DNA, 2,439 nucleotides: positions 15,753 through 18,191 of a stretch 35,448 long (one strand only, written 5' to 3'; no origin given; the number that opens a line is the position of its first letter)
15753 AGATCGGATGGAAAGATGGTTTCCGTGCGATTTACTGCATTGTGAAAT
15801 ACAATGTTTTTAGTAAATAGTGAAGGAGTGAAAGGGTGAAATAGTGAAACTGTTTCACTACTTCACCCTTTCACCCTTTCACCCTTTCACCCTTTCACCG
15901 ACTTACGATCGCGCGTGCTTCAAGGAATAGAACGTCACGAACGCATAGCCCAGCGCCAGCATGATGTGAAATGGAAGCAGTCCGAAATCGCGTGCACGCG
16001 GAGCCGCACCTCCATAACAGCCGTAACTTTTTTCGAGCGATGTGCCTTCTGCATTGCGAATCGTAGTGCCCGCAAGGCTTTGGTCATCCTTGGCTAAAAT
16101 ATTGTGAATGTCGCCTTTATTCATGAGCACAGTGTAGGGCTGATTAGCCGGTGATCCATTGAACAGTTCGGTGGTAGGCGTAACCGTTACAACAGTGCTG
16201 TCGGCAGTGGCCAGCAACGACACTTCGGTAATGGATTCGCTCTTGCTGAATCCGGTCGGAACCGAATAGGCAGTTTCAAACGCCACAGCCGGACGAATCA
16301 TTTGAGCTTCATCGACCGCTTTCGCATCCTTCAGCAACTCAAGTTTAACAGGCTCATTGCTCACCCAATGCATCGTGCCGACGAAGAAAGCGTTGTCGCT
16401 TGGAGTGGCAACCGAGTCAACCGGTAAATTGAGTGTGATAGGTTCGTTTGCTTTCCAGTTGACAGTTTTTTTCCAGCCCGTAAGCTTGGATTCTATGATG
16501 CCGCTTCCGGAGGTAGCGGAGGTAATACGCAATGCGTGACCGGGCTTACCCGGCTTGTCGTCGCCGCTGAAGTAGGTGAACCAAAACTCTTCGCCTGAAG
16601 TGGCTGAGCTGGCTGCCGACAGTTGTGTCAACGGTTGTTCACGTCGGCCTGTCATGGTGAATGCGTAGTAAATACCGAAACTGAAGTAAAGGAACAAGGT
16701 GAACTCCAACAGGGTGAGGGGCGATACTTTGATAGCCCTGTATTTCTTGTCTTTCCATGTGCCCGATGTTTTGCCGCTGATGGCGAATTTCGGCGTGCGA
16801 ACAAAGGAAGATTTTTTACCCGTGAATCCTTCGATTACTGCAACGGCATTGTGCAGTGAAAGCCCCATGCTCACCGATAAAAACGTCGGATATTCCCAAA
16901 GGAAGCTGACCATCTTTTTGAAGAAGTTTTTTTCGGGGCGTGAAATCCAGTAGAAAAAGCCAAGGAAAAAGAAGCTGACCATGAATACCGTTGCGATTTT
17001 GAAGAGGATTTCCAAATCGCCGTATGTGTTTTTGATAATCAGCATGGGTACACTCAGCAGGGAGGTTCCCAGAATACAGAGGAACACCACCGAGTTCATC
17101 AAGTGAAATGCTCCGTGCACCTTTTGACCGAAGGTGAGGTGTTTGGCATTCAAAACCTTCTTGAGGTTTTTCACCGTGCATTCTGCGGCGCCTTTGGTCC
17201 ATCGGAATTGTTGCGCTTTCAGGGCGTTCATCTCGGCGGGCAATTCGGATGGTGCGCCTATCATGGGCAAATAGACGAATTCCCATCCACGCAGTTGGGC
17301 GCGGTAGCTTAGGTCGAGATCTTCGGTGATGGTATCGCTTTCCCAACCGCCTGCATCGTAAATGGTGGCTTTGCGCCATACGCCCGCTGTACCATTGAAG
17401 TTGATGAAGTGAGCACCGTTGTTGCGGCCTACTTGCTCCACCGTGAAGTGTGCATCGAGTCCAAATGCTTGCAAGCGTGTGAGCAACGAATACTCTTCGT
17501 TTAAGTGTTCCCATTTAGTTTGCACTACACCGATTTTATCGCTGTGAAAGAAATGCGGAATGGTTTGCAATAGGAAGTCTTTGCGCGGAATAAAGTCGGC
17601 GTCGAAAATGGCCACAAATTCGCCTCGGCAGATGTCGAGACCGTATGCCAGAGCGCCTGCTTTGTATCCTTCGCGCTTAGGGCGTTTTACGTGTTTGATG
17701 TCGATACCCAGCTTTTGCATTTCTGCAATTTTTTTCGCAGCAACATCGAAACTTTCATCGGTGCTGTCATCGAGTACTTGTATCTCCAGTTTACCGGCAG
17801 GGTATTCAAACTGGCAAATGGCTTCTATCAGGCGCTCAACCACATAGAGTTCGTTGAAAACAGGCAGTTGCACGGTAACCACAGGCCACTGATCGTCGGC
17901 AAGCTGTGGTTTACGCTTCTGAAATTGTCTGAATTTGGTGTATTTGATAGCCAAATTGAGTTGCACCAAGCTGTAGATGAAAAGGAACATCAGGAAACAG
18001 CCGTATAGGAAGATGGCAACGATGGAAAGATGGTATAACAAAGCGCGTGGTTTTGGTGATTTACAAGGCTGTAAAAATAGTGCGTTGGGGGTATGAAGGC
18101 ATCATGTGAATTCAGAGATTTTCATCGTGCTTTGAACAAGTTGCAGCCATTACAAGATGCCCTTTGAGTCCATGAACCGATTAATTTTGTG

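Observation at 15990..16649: Processive GT2 synthase carrying an adhesin-head-like soluble domain inside its last membrane loop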

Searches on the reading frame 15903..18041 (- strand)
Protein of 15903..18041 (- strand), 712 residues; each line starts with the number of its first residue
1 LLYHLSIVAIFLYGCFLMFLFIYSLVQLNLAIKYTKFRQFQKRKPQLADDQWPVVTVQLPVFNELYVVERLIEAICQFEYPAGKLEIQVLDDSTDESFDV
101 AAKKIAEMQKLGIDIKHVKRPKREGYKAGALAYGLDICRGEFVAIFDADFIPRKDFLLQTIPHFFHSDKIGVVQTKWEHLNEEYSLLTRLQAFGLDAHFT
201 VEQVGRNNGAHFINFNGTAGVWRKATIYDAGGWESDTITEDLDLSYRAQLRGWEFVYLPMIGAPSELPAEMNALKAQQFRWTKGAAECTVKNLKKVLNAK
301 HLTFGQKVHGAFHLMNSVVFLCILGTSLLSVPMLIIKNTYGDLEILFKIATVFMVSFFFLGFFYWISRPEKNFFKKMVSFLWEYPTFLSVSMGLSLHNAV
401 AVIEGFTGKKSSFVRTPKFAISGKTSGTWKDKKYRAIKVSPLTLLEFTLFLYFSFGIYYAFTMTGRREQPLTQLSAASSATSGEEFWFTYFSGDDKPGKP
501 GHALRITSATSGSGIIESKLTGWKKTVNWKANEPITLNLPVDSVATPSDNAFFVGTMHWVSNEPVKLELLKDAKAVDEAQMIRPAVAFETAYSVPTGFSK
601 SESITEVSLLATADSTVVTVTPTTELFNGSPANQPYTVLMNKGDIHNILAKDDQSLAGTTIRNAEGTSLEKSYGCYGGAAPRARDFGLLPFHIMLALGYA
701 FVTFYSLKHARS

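Call 3: search_protein_families(library=pfam, proteins=[window:15903-18041:-], max_evalue=1)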
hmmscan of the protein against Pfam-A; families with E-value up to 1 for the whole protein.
window:15903-18041:- (712 aa): 5 families
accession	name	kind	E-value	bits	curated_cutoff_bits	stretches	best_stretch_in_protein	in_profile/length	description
PF13641.12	Glyco_tranf_2_3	-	3.8e-21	76.6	27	1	55-284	3-230/230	Glycosyltransferase like family 2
PF13632.12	Glyco_trans_2_3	-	9.7e-19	68.4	27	1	143-364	2-196/198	Glycosyl transferase family group 2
PF00535.33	Glycos_transf_2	-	2e-15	57.6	23.3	1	57-191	2-130/168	Glycosyl transferase family 2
PF17517.7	IgGFc_binding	-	1.2e-08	35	25.6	1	579-663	2-89/297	IgGFc binding protein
PF03552.20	Cellulose_synt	-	0.16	10.9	24.7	1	232-325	416-518/722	Cellulose synthase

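Call 4: search_protein_families(library=ncbifam, proteins=[window:15903-18041:-], max_evalue=1)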
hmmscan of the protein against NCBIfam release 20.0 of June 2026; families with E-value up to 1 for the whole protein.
window:15903-18041:- (712 aa): 17 families
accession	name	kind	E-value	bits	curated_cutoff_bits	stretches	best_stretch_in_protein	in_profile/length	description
TIGR03030.1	CelA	equivalog_domain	4.3e-37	127.5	699.1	1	11-333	88-421/714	UDP-forming cellulose synthase catalytic subunit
TIGR03937.1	PgaC_IcaA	equivalog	3.2e-34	118.6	422.3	1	9-388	4-375/407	poly-beta-1,6-N-acetyl-D-glucosamine synthase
NF008558.0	PRK11498.1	equivalog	3.6e-30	104.6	992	1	12-321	231-538/872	UDP-forming cellulose synthase catalytic subunit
TIGR03965.1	mycofact_glyco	equivalog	3.4e-18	65.8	280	1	44-287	66-302/467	mycofactocin biosynthesis glycosyltransferase MftF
TIGR03111.1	glyc2_xrt_Gpos1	hypoth_equivalog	6.7e-15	54.8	363.95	1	11-383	8-388/439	TIGR03111 family XrtG-associated glycosyltransferase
TIGR03472.1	HpnI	equivalog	9.4e-10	37.8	310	1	21-284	12-271/373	bacteriohopanetetrol glucosamine biosynthesis glycosyltransferase HpnI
NF041875.1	EPS_EpsD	equivalog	1.2e-08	34.7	370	1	56-259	2-200/325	exopolysaccharide biosynthesis glycosyltransferase EpsD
TIGR04242.1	nodulat_NodC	equivalog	3.3e-08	32.9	550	1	6-294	7-293/395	chitooligosaccharide synthase NodC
TIGR03469.1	HpnB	hypoth_equivalog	3.5e-07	29.6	379.25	1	39-162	30-158/386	hopene-associated glycosyltransferase HpnB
NF053846.1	glyco_with_XrtP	equivalog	1.1e-05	24.3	520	1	232-340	246-351/440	XrtP-associated glycosyltransferase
NF041865.1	EpsU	equivalog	1.3e-05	24.4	700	1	55-343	41-324/394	exopolysaccharide biosynthesis GT2 family glycosyltransferase EpsU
NF047683.1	TeichurnBiosyTuaG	equivalog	5.6e-05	22.9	400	1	51-189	4-135/252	teichuronic acid biosynthesis protein TuaG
NF050050.1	ProtGlycPglI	equivalog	0.00076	18.9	500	1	53-149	2-93/306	GalNAc(5)-diNAcBac-PP-undecaprenol beta-1,3-glucosyltransferase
NF007482.0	PRK10073.1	equivalog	0.0017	17.4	423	1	52-151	5-97/334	glycosyltransferase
NF003958.0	PRK05454.2-1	equivalog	0.0032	15.7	419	1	24-194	73-257/704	glucans biosynthesis glucosyltransferase MdoH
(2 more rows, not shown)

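Call 6: find_homologous_proteins(query=window:15903-18041:-, max_evalue=0.00001)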
Query window:15903-18041:- (712 aa): 8000 proteins with E <= 0.00001 among 8000 candidates; the best 120 are listed.
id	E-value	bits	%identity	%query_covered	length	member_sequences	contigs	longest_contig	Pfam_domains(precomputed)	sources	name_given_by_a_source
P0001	0.0e+0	1595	97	100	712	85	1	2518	PF13632.13,PF13506.14,PF13641.13,PF17517.8,PF00535.33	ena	-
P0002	0.0e+0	1593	96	100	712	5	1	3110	PF13632.13,PF13506.14,PF13641.13,PF17517.8,PF00535.33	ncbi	-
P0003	0.0e+0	1458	88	100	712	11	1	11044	PF13632.13,PF13506.14,PF13641.13,PF17517.8,PF00535.33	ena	-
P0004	0.0e+0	1450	88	100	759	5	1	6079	PF13632.13,PF13506.14,PF13641.13,PF17517.8,PF00535.33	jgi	-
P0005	0.0e+0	1326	80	100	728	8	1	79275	PF13632.13,PF13506.14,PF13641.13,PF17517.8,PF00535.33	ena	-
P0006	0.0e+0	1300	79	100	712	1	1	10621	PF13632.13,PF13506.14,PF13641.13,PF17517.8,PF00535.33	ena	-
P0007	0.0e+0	1292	78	100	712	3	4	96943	PF13632.13,PF13506.14,PF13641.13,PF17517.8,PF00535.33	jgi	jgi:cellulose synthase/poly-beta-1,6-N-acetylglucosamine synthase-like glycosyltransferase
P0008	0.0e+0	1291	78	100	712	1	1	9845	PF13632.13,PF13506.14,PF13641.13,PF17517.8,PF00535.33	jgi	jgi:cellulose synthase/poly-beta-1,6-N-acetylglucosamine synthase-like glycosyltransferase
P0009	0.0e+0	1288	80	98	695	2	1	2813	PF13632.13,PF13506.14,PF13641.13,PF17517.8,PF00535.33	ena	-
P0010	0.0e+0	1278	77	100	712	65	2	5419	PF13632.13,PF13641.13,PF17517.8,PF00535.33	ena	-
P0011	0.0e+0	1277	77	100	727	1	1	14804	PF13632.13,PF13506.14,PF13641.13,PF17517.8,PF00535.33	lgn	-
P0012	0.0e+0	1277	77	100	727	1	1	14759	PF13632.13,PF13506.14,PF13641.13,PF17517.8,PF00535.33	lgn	-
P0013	0.0e+0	1189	72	100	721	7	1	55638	PF13632.13,PF13506.14,PF13641.13,PF17517.8,PF00535.33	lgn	-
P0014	0.0e+0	1150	70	100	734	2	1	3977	PF13632.13,PF13506.14,PF13641.13,PF17517.8,PF00535.33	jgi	-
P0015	0.0e+0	1140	70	100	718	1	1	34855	PF13632.13,PF13506.14,PF13641.13,PF17517.8,PF00535.33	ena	-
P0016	0.0e+0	1127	69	100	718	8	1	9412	PF13632.13,PF13506.14,PF13641.13,PF17517.8,PF00535.33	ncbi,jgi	jgi:cellulose synthase/poly-beta-1,6-N-acetylglucosamine synthase-like glycosyltransferase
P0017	9.4e-287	971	85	65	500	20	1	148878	PF13632.13,PF13506.14,PF13641.13,PF00535.33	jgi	jgi:cellulose synthase/poly-beta-1,6-N-acetylglucosamine synthase-like glycosyltransferase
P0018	1.0e-272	924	83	65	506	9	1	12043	PF13632.13,PF13641.13,PF00535.33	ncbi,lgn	-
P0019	1.7e-261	887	80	65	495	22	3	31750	PF13632.13,PF13641.13,PF00535.33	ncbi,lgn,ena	-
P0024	2.2e-258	877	81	65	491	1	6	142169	PF13632.13,PF13506.14,PF13641.13,PF00535.33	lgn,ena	-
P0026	2.3e-254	864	79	65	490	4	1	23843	PF13632.13,PF13506.14,PF13641.13,PF00535.33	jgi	jgi:cellulose synthase/poly-beta-1,6-N-acetylglucosamine synthase-like glycosyltransferase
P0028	1.1e-235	802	73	64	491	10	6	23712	PF13632.13,PF13506.14,PF13641.13,PF00535.33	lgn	-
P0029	3.1e-234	797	80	64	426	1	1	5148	PF17517.8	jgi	-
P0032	1.3e-232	792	73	64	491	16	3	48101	PF13632.13,PF13641.13,PF00535.33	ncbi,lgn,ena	-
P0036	5.0e-225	767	67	66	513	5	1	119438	PF13632.13,PF13506.14,PF13641.13,PF00535.33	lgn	-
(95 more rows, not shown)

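Call 27: predict_structure(alignment_id=A3)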
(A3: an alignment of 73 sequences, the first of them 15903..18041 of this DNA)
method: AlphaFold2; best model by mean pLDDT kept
length: 712 residues; sequences in the alignment: 73
mean_pLDDT: 87.1   pTM: 0.75
mean pLDDT of the five models: 87.1, 87.0, 85.5, 85.1, 83.5
residues with pLDDT >= 90: 395; 70-90: 266; 50-70: 40; < 50: 11
segments of 3 or more residues with pLDDT < 50: 421-428
pLDDT, mean of each block of 10 residues (from residue 1): 90 95 94 85 82 93 76 91 92 85 93 92 85 92 84 90 94 88 86 90 89 79 95 82 92 91 80 86 92 95 94 93 96 87 82 89 89 88 93 94 89 56 46 57 93 95 78 86 92 74 91 93 92 91 78 86 93 78 92 84 87 93 89 92 91 86 83 90 82 96 88 59
secondary structure, 60 per line:
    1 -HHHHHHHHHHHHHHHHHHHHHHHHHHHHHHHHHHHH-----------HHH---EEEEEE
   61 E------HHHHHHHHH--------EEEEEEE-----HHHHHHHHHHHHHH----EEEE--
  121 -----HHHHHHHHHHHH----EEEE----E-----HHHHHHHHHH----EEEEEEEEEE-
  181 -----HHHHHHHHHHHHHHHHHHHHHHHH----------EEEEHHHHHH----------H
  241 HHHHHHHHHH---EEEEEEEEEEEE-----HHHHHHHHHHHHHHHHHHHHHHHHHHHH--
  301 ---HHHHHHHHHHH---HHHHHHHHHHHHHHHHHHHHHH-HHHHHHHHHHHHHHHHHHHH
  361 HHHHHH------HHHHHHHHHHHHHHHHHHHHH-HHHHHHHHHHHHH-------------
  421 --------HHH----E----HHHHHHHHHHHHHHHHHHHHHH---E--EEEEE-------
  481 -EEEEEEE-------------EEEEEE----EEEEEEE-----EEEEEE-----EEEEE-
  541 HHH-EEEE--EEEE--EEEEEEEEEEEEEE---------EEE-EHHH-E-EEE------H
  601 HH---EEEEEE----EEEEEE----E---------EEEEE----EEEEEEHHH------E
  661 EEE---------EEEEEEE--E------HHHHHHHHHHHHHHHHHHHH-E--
elements in order (helices of 4 or more, strands of 3 or more residues): H2-37 E55-61 H68-76 E85-91 H97-110 E115-118 H126-137 E142-145 H156-165 E170-179 H186-209 E220-223 H224-229 H240-250 E254-265 H271-298 H304-314 H318-339 H341-366 H373-393 H395-407 H441-462 E469-473 E482-488 E502-507 E512-518 E524-529 E535-539 E545-548 E551-554 E557-570 E580-582 E591-593 E606-611 E616-621 E636-640 E645-650 E660-663 E673-679 H689-708

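Call 28: find_encoding_contigs(protein=P0017, flank=8000, max_places=2)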
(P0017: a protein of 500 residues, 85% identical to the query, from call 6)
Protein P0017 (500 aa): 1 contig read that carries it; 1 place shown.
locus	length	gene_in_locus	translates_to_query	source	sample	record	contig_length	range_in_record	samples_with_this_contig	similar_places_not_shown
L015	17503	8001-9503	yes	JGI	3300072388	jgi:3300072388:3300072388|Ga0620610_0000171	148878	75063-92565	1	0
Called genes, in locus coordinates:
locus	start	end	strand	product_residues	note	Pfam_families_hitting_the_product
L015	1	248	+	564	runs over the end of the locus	PF13585:CHU_C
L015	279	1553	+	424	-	PF01266:DAO (faint), PF07992:Pyr_redox_2, PF00070:Pyr_redox, PF22366:NDH2_C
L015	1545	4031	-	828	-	PF01433:Peptidase_M1, PF18962:Por_Secre_tail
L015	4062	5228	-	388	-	PF00534:Glycos_transf_1, PF13692:Glyco_trans_1_4, PF13524:Glyco_trans_1_2 (weak)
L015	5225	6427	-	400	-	PF13439:Glyco_transf_4, PF13579:Glyco_trans_4_4 (weak), PF13692:Glyco_trans_1_4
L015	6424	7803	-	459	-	PF03739:LptF_LptG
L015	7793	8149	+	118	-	-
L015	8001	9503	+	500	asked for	PF13506:Glyco_transf_21, PF00535:Glycos_transf_2, PF13641:Glyco_tranf_2_3, PF13632:Glyco_trans_2_3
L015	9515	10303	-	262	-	PF00215:OMPdecase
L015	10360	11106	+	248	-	PF01012:ETF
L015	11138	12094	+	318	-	PF01012:ETF, PF00766:ETF_alpha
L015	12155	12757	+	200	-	PF02577:BFN_dom, PF02151:UVR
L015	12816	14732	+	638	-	PF25106:VWA_4 (weak), PF18962:Por_Secre_tail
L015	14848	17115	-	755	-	PF07719:TPR_2 (faint), PF07610:DUF1573, PF22544:HYDIN_VesB_CFA65-like_Ig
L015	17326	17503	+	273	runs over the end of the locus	PF03167:UDG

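Call 31: search_solved_structures(query=window:15903-18041:-, max_evalue=0.001, show_alignments=1)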
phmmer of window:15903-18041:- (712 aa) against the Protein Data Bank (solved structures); distinct sequences matched with E-value up to 0.001: 8.
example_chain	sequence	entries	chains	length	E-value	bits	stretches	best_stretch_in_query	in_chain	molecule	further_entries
7lby_A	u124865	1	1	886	9.8e-25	89.9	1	15-328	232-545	Cellulose synthase catalytic subunit [UDP-forming]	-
9b8v_E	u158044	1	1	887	9.8e-25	89.9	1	15-328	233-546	Cellulose synthase catalytic subunit [UDP-forming]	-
9fmv_A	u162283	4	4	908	1e-24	89.8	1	15-328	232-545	Cellulose synthase catalytic subunit [UDP-forming]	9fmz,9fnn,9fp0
5ej1_A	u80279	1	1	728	8.1e-19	70.3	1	38-307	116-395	Putative cellulose synthase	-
4p00_A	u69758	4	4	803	1e-18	70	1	39-307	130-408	Cellulose Synthase A subunit | Cellulose Synthase subunit A | Putative cellulose synthase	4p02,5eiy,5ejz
4hg6_A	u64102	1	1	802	1e-18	70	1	39-307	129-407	Cellulose Synthase Subunit A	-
6yv7_A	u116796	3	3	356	7.1e-09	37.4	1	34-162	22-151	Glycosyl transferase, family 2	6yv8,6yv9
6yv7_B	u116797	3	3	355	7.1e-09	37.4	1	34-171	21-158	Glycosyl transferase, family 2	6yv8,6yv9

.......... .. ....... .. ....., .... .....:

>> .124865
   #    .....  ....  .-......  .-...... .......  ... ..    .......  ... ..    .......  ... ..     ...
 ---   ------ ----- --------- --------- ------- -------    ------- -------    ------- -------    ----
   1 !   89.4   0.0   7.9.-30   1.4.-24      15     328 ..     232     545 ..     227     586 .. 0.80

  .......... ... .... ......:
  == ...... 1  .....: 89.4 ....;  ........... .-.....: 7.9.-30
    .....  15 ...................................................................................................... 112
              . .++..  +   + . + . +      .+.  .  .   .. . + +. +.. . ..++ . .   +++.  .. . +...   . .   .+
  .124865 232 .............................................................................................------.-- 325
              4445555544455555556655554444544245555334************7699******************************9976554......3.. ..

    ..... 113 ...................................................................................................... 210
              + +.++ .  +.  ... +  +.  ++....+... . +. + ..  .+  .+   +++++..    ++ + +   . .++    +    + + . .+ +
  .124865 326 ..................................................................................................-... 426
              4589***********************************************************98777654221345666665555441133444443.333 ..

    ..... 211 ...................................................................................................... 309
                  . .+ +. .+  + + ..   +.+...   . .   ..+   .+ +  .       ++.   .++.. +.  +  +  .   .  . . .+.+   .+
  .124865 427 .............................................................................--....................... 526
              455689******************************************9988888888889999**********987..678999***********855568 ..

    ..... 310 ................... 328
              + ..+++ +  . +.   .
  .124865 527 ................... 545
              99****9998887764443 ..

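Call 34: fold_search(model_id=the predicted structure, library=pdb)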
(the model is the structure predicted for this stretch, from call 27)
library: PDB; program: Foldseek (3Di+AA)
matches with E <= 10: 1428; with E <= 0.001: 236
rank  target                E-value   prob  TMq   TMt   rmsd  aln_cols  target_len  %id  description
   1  9b8v_E                1.6e-22  1.00  0.48  0.41  26.6       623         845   19  AlphaFold2 informed cryo-EM model of the E. coli cellulose synthase BcsAG3B6 complex (released 2025-02-19)
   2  4p00_A                2.0e-21  1.00  0.47  0.46  28.1       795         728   15  Bacterial Cellulose Synthase in complex with cyclic-di-GMP and UDP (released 2014-04-09)
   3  9fnn_A                2.1e-20  1.00  0.47  0.42  25.8       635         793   17  Cryo-EM structure of the c-di-GMP-saturated 'crown'less Bcs macrocomplex for cellulose secretion in E. coli (released 2024-10-16)
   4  5ej1_A                6.2e-20  1.00  0.47  0.46  27.7       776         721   15  Pre-translocation state of bacterial cellulose synthase (released 2016-03-30)
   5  4hg6_A                5.5e-19  1.00  0.47  0.45  26.6       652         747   17  Structure of a cellulose synthase - cellulose translocation intermediate (released 2012-12-19)
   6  9fmv_A                6.1e-19  1.00  0.40  0.37  28.4       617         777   18  Cryo-EM structure of the c-di-GMP-free synthase:pEtN transferase complex (BcsA-Bct-G3) from the E. coli cellulose secr (released 2024-10-16)
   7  9fp0_A                1.9e-18  1.00  0.40  0.37  27.9       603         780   18  Cryo-EM structure of the 'crown'less Bcs macrocomplex for E. coli cellulose secretion in non-saturating c-di-GMP (loca (released 2024-10-16)
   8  9fmz_A                4.1e-18  1.00  0.42  0.37  27.0       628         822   19  Cryo-EM structure of the c-di-GMP-bound synthase:pEtN transferase complex (BcsA-Bct-G3) from the E. coli cellulose sec (released 2024-10-16)
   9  6yv7_A                1.3e-15  1.00  0.37  0.71   6.3       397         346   16  Mannosyltransferase PcManGT from Pyrobaculum calidifontis (released 2020-07-22)
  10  6yv7_B                8.0e-15  1.00  0.39  0.74   5.7       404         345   17  Mannosyltransferase PcManGT from Pyrobaculum calidifontis (released 2020-07-22)
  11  8sne_A                3.2e-14  1.00  0.34  0.48  14.8       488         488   14  Chlorella virus Hyaluronan Synthase bound to GlcA extended GlcNAc primer and UDP (released 2024-05-01)
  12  7sp8_A                6.0e-14  1.00  0.33  0.45  13.6       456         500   16  Chlorella virus Hyaluronan Synthase bound to UDP-GlcNAc (released 2022-04-06)
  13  7sp7_A                7.8e-14  1.00  0.35  0.48  13.3       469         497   16  Chlorella virus hyaluronan synthase inhibited by UDP (released 2022-04-06)
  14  9yq4_A                8.2e-14  1.00  0.36  0.50  13.7       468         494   15  Chlorella virus hyaluronan synthase bound to a proofreading UDP-GlcA (released 2025-12-10)
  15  9yq5_A                1.4e-13  1.00  0.34  0.47  14.9       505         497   15  Chlorella virus hyaluronan synthase bound to an inserted UDP-GlcA (released 2025-12-10)
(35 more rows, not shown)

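Call 44: find_encoding_contigs(protein=P0013, flank=8000, max_places=1)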
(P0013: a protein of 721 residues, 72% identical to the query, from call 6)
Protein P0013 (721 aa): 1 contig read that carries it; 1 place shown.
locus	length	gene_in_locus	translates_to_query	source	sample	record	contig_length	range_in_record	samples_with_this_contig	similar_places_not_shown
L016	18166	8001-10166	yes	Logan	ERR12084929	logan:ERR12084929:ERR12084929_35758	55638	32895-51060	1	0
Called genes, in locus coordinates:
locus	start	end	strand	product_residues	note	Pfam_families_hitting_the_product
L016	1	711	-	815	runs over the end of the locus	PF01433:Peptidase_M1, PF18962:Por_Secre_tail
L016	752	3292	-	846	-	PF00512:HisKA, PF02518:HATPase_c, PF00072:Response_reg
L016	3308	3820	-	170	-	PF04264:YceI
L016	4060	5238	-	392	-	PF00534:Glycos_transf_1 (weak), PF13692:Glyco_trans_1_4, PF13524:Glyco_trans_1_2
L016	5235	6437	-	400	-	PF13439:Glyco_transf_4, PF13692:Glyco_trans_1_4, PF13524:Glyco_trans_1_2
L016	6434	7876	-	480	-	PF03739:LptF_LptG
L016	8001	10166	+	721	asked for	PF13506:Glyco_transf_21, PF00535:Glycos_transf_2, PF13641:Glyco_tranf_2_3, PF13632:Glyco_trans_2_3, PF17517:IgGFc_binding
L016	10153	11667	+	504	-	-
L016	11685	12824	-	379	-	PF16822:ALGX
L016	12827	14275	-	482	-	PF03062:MBOAT, PF13813:MBOAT_2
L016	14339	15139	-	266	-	PF00215:OMPdecase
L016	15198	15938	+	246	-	PF01012:ETF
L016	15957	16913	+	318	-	PF01012:ETF, PF00766:ETF_alpha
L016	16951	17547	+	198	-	PF02577:BFN_dom, PF02151:UVR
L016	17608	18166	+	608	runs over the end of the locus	PF00092:VWA, PF25106:VWA_4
